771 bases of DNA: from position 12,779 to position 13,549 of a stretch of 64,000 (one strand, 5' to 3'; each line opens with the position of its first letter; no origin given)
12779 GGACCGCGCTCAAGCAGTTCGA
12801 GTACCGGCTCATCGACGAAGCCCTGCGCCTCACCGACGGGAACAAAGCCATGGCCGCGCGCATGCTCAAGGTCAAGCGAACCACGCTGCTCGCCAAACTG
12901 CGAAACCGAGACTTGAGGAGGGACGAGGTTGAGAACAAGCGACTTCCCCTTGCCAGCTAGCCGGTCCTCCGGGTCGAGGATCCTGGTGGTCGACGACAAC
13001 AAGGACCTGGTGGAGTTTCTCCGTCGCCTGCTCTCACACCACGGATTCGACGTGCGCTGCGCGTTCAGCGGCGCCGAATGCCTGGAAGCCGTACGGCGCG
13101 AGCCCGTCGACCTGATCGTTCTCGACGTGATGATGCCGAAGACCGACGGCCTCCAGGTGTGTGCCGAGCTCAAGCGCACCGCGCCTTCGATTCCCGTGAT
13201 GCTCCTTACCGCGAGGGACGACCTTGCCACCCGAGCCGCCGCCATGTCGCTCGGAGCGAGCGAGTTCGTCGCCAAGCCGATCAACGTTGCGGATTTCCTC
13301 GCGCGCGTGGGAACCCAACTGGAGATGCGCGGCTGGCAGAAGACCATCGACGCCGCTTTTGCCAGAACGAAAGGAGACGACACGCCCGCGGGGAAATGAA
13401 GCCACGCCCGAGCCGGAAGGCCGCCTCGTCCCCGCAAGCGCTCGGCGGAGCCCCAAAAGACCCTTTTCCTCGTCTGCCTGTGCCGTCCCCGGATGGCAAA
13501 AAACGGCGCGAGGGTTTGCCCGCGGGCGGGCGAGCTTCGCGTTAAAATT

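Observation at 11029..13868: Candidate signalling module: FNR-like regulator divergent from a receiver-less sigma-54 activator, overlapping stand-alone receiver, consensus -24/-12 promoter and a 67-aa ORF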

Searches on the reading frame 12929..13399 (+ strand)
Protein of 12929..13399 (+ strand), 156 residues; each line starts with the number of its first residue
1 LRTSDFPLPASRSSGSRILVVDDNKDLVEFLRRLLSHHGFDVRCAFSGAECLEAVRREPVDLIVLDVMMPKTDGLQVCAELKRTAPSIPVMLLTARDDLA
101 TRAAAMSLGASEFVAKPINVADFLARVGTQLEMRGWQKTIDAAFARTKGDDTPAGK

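Call 3: search_protein_families(library=pfam, proteins=[window:12929-13399:+], max_evalue=0.01)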
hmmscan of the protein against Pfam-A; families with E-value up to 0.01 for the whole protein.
window:12929-13399:+ (156 aa): 2 families
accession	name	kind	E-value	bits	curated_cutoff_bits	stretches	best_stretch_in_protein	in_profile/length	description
PF00072.30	Response_reg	-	3.1e-30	105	30.2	1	18-127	1-110/111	Response regulator receiver domain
PF03709.21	OKR_DC_1_N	-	0.0078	16.9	29.3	0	32-113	10-89/111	Orn/Lys/Arg decarboxylase, N-terminal domain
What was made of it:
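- Checked: REC, 12929-13399(+): Response_reg 3e-30 (call 3).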

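Call 21: search_protein_families(library=ncbifam, proteins=[window:12929-13399:+], max_evalue=0.001)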
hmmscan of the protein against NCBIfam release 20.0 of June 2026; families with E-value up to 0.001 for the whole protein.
window:12929-13399:+ (156 aa): 101 families (the best 25 are shown)
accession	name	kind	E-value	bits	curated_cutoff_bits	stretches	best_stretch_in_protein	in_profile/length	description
NF007005.1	PRK09468.1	equivalog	1.7e-28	99.6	331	1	15-134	3-122/237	osmolarity response regulator transcription factor OmpR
NF045944.1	ResRegRpaBCyano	equivalog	1.5e-27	96.5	330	1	19-133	1-114/229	response regulator transcription factor RpaB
NF007135.0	PRK09581.1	equivalog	2.5e-27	95.8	474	1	16-131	3-120/457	PleD family two-component system response regulator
NF040534.1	resp_reg_YycF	equivalog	3e-27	95.4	340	1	17-134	2-118/231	response regulator YycF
NF033117.2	vanR_ACDEGLN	exception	4.1e-26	91.9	350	1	18-132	1-114/226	VanR-ABDEGLN family response regulator transcription factor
TIGR01387.1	cztR_silR_copR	subfamily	4.3e-26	91.9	279.2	1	18-133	1-116/218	heavy metal response regulator transcription factor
NF040689.1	MtrAB_MtrA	equivalog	2.9e-25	88.9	300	1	18-134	1-116/219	MtrAB system response regulator MtrA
NF000403.1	vanR-C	exception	8.4e-25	87.7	480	1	17-139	4-123/231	vancomycin resistance response regulator transcription factor VanR-C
NF012023.0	PRK15479.1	equivalog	3e-24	85.8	337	1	17-131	2-116/224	transcriptional regulator TctD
NF008296.0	PRK11083.1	equivalog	1.2e-23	83.7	273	1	16-134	4-121/228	two-component system response regulator CreB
NF008199.0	PRK10955.1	equivalog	1.7e-23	83.8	341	1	17-138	3-122/232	envelope stress response regulator transcription factor CpxR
TIGR02154.1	PhoB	equivalog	3.9e-23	82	296.2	1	16-132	3-121/226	phosphate regulon transcriptional regulator PhoB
NF053854.1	RespRegPhoBBctds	equivalog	8e-23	81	270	1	18-133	1-117/225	two-component system response regulator PhoB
NF041733.1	resp_reg_CseB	equivalog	1.7e-22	79.9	350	1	17-137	2-121/228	two-component system response regulator CseB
NF008567.0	PRK11517.1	equivalog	4e-21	75.4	353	1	17-133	2-117/223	response regulator transcription factor HprR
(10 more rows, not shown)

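Call 54: find_homologous_proteins(query=window:12929-13399:+, max_evalue=1e-10)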
Query window:12929-13399:+ (156 aa): 1171 proteins with E <= 1e-10 among 1509 candidates; the best 120 are listed.
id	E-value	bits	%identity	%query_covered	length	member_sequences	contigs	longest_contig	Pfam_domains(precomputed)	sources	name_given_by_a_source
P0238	4.5e-83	294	99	88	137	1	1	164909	PF00072.31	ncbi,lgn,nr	ncbi:MAG TPA: response regulator [candidate division Zixibacteria bacterium]|nr:response regulator [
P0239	4.9e-55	203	62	95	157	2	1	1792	PF00072.31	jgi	jgi:DNA-binding response OmpR family regulator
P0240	1.1e-54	202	64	95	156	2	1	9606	PF00072.31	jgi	jgi:two-component system response regulator VicR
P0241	4.8e-53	197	59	100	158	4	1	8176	PF00072.31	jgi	jgi:DNA-binding response OmpR family regulator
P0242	5.2e-53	197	63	89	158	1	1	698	PF00072.31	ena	-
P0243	1.2e-52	195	63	85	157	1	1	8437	PF00072.31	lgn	-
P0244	2.0e-52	195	61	92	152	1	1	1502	PF00072.31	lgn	-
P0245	5.9e-52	193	63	96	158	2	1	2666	PF00072.31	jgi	-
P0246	1.4e-51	192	63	93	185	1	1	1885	PF00072.31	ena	-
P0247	1.7e-51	192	66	84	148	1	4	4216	PF00072.31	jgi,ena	jgi:DNA-binding response OmpR family regulator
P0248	2.0e-51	191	62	89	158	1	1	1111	PF00072.31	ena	-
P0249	4.0e-51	191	61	94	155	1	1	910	PF00072.31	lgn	-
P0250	1.1e-50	189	63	93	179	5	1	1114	PF00072.31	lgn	-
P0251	1.7e-50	188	66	83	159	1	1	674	PF00072.31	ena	-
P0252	2.2e-50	188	66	82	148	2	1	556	PF00072.31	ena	-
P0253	3.5e-50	187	63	90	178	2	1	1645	PF00072.31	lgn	-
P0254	8.0e-50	186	67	81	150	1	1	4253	PF00072.31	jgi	jgi:DNA-binding response OmpR family regulator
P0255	1.7e-49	185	59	95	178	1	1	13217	PF00072.31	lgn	-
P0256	2.5e-49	185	61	91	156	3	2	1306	PF00072.31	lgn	-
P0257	4.1e-49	184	62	85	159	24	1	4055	PF00072.31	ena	-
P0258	4.2e-49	184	59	94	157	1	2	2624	PF00072.31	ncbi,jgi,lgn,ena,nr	ncbi:MAG TPA: response regulator [Terriglobales bacterium]|jgi:DNA-binding response OmpR family regu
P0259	7.2e-49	183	62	85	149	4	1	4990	PF00072.31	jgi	jgi:DNA-binding response OmpR family regulator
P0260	2.2e-48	182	63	82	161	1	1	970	PF00072.31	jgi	jgi:DNA-binding response OmpR family regulator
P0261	2.6e-48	181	62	92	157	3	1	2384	PF00072.31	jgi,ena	-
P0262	3.0e-48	181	62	85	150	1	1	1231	PF00072.31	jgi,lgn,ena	-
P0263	5.3e-48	180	56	94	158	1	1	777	PF00072.31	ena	-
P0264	8.0e-48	180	62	85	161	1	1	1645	PF00072.31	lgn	-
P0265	8.5e-48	180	62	85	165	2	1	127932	PF00072.31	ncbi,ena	-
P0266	1.2e-47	179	58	93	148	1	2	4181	PF00072.31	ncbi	-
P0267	2.0e-47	179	61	91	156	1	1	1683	PF00072.31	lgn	-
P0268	3.2e-47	178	57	97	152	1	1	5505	PF00072.31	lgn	-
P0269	4.8e-47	177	59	97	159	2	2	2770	PF00072.31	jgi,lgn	-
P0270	9.4e-47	176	59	91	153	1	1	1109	PF00072.31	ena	-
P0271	1.5e-46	176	62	86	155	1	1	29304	PF00072.31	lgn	-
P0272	2.0e-46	175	60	87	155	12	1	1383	PF00072.31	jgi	-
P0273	3.1e-46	175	61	84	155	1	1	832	PF00072.31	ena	-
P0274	5.8e-46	174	57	96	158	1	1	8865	PF00072.31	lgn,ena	-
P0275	9.2e-46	173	57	96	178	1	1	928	PF00072.31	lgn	-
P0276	9.5e-46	173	63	87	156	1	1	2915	PF00072.31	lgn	-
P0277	1.2e-45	173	60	84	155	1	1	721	PF00072.31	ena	-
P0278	1.6e-45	172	61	87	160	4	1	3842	PF00072.31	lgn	-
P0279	2.4e-45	172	64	82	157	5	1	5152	PF00072.31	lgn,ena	-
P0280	3.5e-45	171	61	90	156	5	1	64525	PF00072.31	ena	-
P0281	3.5e-45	171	60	92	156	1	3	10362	PF00072.31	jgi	jgi:DNA-binding response OmpR family regulator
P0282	3.6e-45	171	61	89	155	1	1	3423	PF00072.31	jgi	jgi:DNA-binding response OmpR family regulator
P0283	4.2e-45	171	56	96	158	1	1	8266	PF00072.31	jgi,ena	jgi:DNA-binding response OmpR family regulator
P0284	4.6e-45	171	60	89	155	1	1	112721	PF00072.31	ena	-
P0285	5.0e-45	171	61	89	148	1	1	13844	PF00072.31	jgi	jgi:DNA-binding response OmpR family regulator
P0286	1.2e-44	169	62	92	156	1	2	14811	PF00072.31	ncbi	-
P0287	1.3e-44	169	57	94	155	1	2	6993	PF00072.31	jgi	jgi:DNA-binding response OmpR family regulator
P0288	1.3e-44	169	60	91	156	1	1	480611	PF00072.31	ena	-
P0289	2.0e-44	169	60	89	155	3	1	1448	PF00072.31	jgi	jgi:two-component system, OmpR family, response regulator VicR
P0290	2.5e-44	168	56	92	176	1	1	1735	PF00072.31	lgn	-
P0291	2.6e-44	168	59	92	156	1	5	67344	PF00072.31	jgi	jgi:DNA-binding response OmpR family regulator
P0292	2.7e-44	168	61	90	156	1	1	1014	PF00072.31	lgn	-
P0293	3.1e-44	168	56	92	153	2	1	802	PF00072.31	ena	-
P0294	3.4e-44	168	60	89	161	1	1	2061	PF00072.31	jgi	jgi:DNA-binding response OmpR family regulator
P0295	3.9e-44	168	62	86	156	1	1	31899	PF00072.31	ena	-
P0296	4.2e-44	168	55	100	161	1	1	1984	PF00072.31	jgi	jgi:two-component system response regulator ResD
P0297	4.3e-44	168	58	91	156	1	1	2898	PF00072.31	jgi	jgi:DNA-binding response OmpR family regulator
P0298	4.3e-44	168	60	85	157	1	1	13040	PF00072.31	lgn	-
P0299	4.4e-44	168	64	83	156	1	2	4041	PF00072.31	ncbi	-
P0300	4.7e-44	168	59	92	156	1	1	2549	PF00072.31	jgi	jgi:DNA-binding response OmpR family regulator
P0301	5.0e-44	167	59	92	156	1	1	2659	PF00072.31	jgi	jgi:two-component system response regulator VicR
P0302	5.7e-44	167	60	92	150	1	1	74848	PF00072.31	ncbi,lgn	ncbi:MAG: response regulator transcription factor [Alphaproteobacteria bacterium]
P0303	6.0e-44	167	57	94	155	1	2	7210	PF00072.31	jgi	jgi:DNA-binding response OmpR family regulator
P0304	7.9e-44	167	63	83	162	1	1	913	PF00072.31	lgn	-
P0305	8.0e-44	167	59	94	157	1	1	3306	PF00072.31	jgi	jgi:DNA-binding response OmpR family regulator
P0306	8.5e-44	167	64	83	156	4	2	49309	PF00072.31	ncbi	-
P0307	9.2e-44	167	60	88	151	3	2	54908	PF00072.31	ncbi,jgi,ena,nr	ncbi:MAG: response regulator transcription factor [Deltaproteobacteria bacterium]|nr:response regula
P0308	1.0e-43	167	60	89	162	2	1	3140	PF00072.31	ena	-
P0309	1.0e-43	167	60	89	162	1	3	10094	PF00072.31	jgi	jgi:DNA-binding response OmpR family regulator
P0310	1.0e-43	166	59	90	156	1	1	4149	PF00072.31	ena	-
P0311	1.0e-43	166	60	89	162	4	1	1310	PF00072.31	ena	-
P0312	1.1e-43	166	61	84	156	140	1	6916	PF00072.31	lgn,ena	-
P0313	1.1e-43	166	60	89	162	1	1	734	PF00072.31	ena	-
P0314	1.2e-43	166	58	88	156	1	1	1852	PF00072.31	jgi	jgi:two-component system, OmpR family, response regulator VicR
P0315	1.2e-43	166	59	81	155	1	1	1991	PF00072.31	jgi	jgi:DNA-binding response OmpR family regulator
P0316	1.2e-43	166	59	88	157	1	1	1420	PF00072.31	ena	-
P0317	1.5e-43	166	60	89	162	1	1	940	PF00072.31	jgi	jgi:DNA-binding response OmpR family regulator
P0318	1.5e-43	166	59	94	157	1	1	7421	PF00072.31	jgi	jgi:DNA-binding response OmpR family regulator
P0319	1.6e-43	166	58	83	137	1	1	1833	PF00072.31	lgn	-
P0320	1.9e-43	166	60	87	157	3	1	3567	PF00072.31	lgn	-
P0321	1.9e-43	166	63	84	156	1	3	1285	PF00072.31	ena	-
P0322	2.1e-43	165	63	84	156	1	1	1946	PF00072.31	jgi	jgi:DNA-binding response OmpR family regulator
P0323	2.2e-43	165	58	85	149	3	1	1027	PF00072.31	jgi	jgi:two-component system response regulator MprA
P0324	2.3e-43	165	63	83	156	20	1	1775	PF00072.31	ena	-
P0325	2.4e-43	165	58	90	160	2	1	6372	PF00072.31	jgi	jgi:DNA-binding response OmpR family regulator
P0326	3.7e-43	165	61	88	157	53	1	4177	PF00072.31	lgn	-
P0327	4.0e-43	165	57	92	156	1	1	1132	PF00072.31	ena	-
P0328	4.3e-43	164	59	92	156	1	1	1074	PF00072.31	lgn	-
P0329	4.6e-43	164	60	89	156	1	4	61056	PF00072.31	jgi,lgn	jgi:DNA-binding response OmpR family regulator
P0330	4.9e-43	164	57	95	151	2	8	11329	PF00072.31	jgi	jgi:DNA-binding response OmpR family regulator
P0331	5.1e-43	164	59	89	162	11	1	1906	PF00072.31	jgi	jgi:DNA-binding response OmpR family regulator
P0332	5.9e-43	164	59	92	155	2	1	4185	PF00072.31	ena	-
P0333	6.0e-43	164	60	88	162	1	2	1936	PF00072.31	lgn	-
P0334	6.0e-43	164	60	88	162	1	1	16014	PF00072.31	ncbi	ncbi:MAG TPA: response regulator [Candidatus Binatia bacterium]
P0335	6.2e-43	164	61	89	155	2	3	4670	PF00072.31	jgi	jgi:DNA-binding response OmpR family regulator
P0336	6.3e-43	164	64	83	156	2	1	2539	PF00072.31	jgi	jgi:DNA-binding response OmpR family regulator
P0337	6.5e-43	164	62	85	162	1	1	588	PF00072.31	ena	-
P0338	7.1e-43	164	61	88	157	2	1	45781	PF00072.31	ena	-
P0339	7.2e-43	164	60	89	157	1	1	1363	PF00072.31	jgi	jgi:two-component system response regulator VicR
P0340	7.3e-43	164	57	93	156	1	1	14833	PF00072.31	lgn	-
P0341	8.0e-43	164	60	88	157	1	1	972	PF00072.31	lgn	-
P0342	9.4e-43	163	64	83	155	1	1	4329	PF00072.31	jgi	jgi:DNA-binding response OmpR family regulator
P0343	9.5e-43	163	61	85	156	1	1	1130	PF00072.31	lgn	-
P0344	1.0e-42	163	61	89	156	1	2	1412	PF00072.31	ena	-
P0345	1.0e-42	163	58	89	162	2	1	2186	PF00072.31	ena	-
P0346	1.0e-42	163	62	85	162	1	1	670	PF00072.31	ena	-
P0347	1.1e-42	163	61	87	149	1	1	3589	PF00072.31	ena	-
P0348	1.2e-42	163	54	100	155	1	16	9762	PF00072.31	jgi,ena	jgi:DNA-binding response OmpR family regulator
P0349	1.2e-42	163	58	88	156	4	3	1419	PF00072.31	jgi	jgi:DNA-binding response OmpR family regulator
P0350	1.5e-42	163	53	100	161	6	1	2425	PF00072.31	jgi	-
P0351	1.5e-42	163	62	83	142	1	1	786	PF00072.31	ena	-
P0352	1.7e-42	163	55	94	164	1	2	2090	PF00072.31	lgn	-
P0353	1.8e-42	162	59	87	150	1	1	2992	PF00072.31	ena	-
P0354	1.8e-42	162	61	89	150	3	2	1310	PF00072.31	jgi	jgi:CheY-like chemotaxis protein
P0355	2.0e-42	162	63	83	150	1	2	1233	PF00072.31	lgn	-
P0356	2.1e-42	162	62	84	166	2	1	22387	PF00072.31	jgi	jgi:DNA-binding response OmpR family regulator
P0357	2.1e-42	162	61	83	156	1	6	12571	PF00072.31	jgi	jgi:two-component system, OmpR family, response regulator VanR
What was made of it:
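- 12929..13399 (+): Stand-alone phosphorylatable receiver (REC), translationally coupled to bEBP2. The top 120 homologues are all single-domain (call 54).
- On Two-component receiver (CheY-like), single-domain: 156 aa. The top 120 homologues are 137-185 aa and carry PF00072 only (call 54).
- Closest known: NtrC/DctD/NtrC1-type response regulators. Different: No fused form was found among close homologues (call 54).
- Checked: NCBI calls a shorter 137-aa version (call 54), which would remove the overlap.
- No fused AAA+-REC form exists among the 120 closest homologues (call 54).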

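Call 55: find_encoding_contigs(protein=P0288, flank=9000, max_places=1)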
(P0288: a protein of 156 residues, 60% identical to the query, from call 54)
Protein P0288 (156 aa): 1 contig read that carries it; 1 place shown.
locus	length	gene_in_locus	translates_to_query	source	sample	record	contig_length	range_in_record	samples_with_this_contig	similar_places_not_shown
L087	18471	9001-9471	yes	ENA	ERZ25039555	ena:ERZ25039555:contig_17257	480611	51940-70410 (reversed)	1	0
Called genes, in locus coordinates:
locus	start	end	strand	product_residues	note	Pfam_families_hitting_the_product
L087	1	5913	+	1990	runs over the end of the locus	-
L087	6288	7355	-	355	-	PF00158:Sigma54_activat, PF01078:Mg_chelatase (faint), PF14532:Sigma54_activ_2, PF07728:AAA_5, PF25601:AAA_lid_14, PF02954:HTH_8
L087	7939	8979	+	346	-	PF00158:Sigma54_activat, PF14532:Sigma54_activ_2, PF07728:AAA_5 (weak), PF25601:AAA_lid_14, PF02954:HTH_8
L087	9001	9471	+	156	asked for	PF00072:Response_reg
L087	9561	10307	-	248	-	PF00106:adh_short, PF08659:KR, PF13561:adh_short_C2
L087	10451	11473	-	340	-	PF09084:NMT1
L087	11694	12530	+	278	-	PF00037:Fer4 (weak), PF12838:Fer4_7 (weak)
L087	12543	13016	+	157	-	-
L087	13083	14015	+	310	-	PF13379:NMT1_2 (weak), PF09084:NMT1, PF12974:Phosphonate-bd (faint)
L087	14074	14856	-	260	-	PF00691:OmpA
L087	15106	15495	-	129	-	PF00072:Response_reg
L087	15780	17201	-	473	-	PF00072:Response_reg, PF00158:Sigma54_activat, PF14532:Sigma54_activ_2, PF07728:AAA_5 (weak), PF25601:AAA_lid_14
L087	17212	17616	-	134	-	-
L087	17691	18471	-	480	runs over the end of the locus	PF00672:HAMP, PF00512:HisKA, PF02518:HATPase_c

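Call 56: find_encoding_contigs(protein=P0265, flank=9000, max_places=1)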
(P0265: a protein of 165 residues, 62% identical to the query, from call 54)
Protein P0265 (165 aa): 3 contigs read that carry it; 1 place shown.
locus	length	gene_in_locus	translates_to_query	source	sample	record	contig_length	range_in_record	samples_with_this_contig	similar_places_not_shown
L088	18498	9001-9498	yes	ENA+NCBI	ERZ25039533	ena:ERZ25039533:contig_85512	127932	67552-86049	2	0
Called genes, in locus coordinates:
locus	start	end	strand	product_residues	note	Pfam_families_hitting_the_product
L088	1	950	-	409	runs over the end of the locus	PF00512:HisKA, PF02518:HATPase_c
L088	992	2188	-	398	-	PF00158:Sigma54_activat, PF14532:Sigma54_activ_2, PF00004:AAA (weak), PF07728:AAA_5, PF25601:AAA_lid_14, PF02954:HTH_8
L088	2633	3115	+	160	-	-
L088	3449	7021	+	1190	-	PF00072:Response_reg, PF01590:GAF, PF13185:GAF_2, PF08447:PAS_3, PF01590:GAF, PF13185:GAF_2, PF01590:GAF, PF13185:GAF_2, +6 more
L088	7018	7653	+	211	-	PF00072:Response_reg, PF00196:GerE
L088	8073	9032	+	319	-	PF00158:Sigma54_activat, PF14532:Sigma54_activ_2, PF00004:AAA (faint), PF07724:AAA_2 (weak), PF07728:AAA_5, PF25601:AAA_lid_14, PF02954:HTH_8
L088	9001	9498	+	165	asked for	PF00072:Response_reg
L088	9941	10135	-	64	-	-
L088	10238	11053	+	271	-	PF11860:Muramidase, PF01471:PG_binding_1 (weak)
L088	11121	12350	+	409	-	PF05977:MFS_3, PF07690:MFS_1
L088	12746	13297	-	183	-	-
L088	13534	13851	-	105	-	PF00515:TPR_1 (faint), PF07719:TPR_2 (faint), PF13176:TPR_7 (faint), PF13414:TPR_11 (weak), PF13424:TPR_12 (weak), PF13432:TPR_16, PF14559:TPR_19, PF13431:TPR_17, +3 more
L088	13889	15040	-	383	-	PF00989:PAS, PF08448:PAS_4, PF13426:PAS_9, PF00072:Response_reg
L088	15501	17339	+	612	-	PF13520:AA_permease_2, PF00582:Usp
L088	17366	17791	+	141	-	-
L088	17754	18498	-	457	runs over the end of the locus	PF01368:DHH, PF02272:DHHA1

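Call 57: find_encoding_contigs(protein=P0302, flank=9000, max_places=1)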
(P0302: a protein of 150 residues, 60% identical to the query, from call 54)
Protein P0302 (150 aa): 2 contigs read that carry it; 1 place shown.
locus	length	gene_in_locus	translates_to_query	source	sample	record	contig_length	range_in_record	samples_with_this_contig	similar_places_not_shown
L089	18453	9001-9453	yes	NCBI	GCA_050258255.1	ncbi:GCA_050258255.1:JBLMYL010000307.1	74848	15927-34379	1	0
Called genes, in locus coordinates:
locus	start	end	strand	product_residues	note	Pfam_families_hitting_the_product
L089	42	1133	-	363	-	PF07883:Cupin_2 (faint)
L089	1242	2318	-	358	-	PF03069:FmdA_AmdA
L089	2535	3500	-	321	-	PF04542:Sigma70_r2, PF04539:Sigma70_r3 (faint), PF04545:Sigma70_r4, PF08281:Sigma70_r4_2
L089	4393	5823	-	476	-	PF08668:HDOD, PF01966:HD, PF00072:Response_reg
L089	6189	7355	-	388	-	PF00158:Sigma54_activat, PF14532:Sigma54_activ_2, PF01078:Mg_chelatase (faint), PF07728:AAA_5, PF25601:AAA_lid_14, PF02954:HTH_8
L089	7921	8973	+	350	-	PF00158:Sigma54_activat, PF14532:Sigma54_activ_2, PF25601:AAA_lid_14, PF02954:HTH_8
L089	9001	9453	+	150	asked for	PF00072:Response_reg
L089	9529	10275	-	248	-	PF00106:adh_short, PF08659:KR, PF13561:adh_short_C2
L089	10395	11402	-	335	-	PF13379:NMT1_2 (weak), PF09084:NMT1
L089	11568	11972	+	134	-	PF00903:Glyoxalase, PF13669:Glyoxalase_4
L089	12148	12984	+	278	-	PF00037:Fer4 (weak), PF12838:Fer4_7 (weak)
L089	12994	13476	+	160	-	-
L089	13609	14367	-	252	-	PF23991:DUF7310 (faint), PF00691:OmpA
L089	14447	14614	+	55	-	-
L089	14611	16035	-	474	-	PF00072:Response_reg, PF00158:Sigma54_activat, PF14532:Sigma54_activ_2, PF07728:AAA_5 (weak), PF25601:AAA_lid_14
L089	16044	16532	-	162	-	PF13432:TPR_16 (faint)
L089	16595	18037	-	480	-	PF00672:HAMP, PF00512:HisKA, PF02518:HATPase_c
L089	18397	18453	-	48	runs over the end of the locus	-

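Call 86: find_encoding_contigs(protein=P0284, flank=10000, max_places=1)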
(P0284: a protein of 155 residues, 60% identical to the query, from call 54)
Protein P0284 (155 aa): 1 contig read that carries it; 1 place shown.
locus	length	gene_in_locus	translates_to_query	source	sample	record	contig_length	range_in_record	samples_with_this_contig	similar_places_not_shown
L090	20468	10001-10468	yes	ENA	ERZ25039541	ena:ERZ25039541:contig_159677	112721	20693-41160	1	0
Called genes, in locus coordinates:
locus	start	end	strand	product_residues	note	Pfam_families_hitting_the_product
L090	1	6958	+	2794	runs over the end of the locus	-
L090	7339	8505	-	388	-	PF00158:Sigma54_activat, PF14532:Sigma54_activ_2, PF01078:Mg_chelatase (faint), PF07728:AAA_5, PF25601:AAA_lid_14, PF02954:HTH_8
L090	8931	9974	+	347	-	PF00158:Sigma54_activat, PF14532:Sigma54_activ_2, PF07728:AAA_5 (weak), PF25601:AAA_lid_14, PF02954:HTH_8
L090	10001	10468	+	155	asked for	PF00072:Response_reg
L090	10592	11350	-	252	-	PF00106:adh_short, PF08659:KR, PF13561:adh_short_C2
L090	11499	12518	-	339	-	PF09084:NMT1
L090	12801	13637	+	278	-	PF00037:Fer4 (weak), PF12838:Fer4_7 (weak)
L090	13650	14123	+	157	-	-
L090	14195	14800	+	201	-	-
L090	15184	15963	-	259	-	PF00691:OmpA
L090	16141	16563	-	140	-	PF00072:Response_reg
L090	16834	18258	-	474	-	PF00072:Response_reg, PF00158:Sigma54_activat, PF14532:Sigma54_activ_2, PF07728:AAA_5 (weak), PF25601:AAA_lid_14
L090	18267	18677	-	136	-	-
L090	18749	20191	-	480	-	PF00672:HAMP, PF00512:HisKA, PF02518:HATPase_c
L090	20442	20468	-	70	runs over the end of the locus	-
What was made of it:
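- L087, L089 and L090 keep the trio but have no flagellar genes beside it (calls 55, 57, 86).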
